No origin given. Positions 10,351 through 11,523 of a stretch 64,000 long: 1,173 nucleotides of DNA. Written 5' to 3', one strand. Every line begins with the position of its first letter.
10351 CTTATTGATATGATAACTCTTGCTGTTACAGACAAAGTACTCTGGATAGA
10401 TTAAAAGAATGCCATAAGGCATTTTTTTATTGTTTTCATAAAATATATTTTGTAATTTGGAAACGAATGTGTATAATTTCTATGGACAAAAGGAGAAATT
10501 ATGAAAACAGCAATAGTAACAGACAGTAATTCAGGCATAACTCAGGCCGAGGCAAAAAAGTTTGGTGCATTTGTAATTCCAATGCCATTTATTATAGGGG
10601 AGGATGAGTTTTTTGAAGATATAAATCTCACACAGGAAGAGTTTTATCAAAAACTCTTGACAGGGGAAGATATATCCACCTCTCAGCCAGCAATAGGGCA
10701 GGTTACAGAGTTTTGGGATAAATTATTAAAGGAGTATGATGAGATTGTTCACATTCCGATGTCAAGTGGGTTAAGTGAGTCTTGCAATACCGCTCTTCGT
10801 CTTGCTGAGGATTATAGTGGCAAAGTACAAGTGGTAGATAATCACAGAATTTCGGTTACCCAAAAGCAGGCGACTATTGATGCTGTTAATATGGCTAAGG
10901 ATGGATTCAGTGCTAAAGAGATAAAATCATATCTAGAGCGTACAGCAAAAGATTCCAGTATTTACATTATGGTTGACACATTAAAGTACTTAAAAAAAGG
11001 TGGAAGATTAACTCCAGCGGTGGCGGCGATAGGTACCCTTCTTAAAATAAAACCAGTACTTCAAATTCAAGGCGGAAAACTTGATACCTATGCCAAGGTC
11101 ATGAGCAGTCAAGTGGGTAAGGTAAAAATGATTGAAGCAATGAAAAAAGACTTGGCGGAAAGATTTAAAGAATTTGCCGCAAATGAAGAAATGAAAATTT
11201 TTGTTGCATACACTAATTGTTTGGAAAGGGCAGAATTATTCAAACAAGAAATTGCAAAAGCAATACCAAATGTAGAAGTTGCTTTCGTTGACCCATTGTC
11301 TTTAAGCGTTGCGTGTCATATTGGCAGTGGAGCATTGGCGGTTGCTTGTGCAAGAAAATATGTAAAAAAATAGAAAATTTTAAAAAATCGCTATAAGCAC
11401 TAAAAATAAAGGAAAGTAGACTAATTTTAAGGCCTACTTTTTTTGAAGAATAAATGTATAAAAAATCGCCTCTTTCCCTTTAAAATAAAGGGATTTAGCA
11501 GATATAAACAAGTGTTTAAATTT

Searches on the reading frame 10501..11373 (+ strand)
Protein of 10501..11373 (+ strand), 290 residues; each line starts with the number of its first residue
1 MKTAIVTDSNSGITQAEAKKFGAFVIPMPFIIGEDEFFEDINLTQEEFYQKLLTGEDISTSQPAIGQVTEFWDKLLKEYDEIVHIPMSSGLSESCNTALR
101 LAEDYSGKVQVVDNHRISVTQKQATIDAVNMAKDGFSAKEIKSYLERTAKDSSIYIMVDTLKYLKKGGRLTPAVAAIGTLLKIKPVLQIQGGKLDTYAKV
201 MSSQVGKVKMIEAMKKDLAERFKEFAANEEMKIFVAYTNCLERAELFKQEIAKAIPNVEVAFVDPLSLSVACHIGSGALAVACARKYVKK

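Call 74: search_protein_families(library=pfam, proteins=[window:10501-11373:+], max_evalue=0.00001)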
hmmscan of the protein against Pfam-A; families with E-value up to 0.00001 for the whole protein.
window:10501-11373:+ (290 aa): 1 family
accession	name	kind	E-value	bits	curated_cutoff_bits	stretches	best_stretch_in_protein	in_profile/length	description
PF02645.21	DegV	-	1.1e-62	212.4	27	1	2-284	1-278/280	Uncharacterised protein, DegV family COG1307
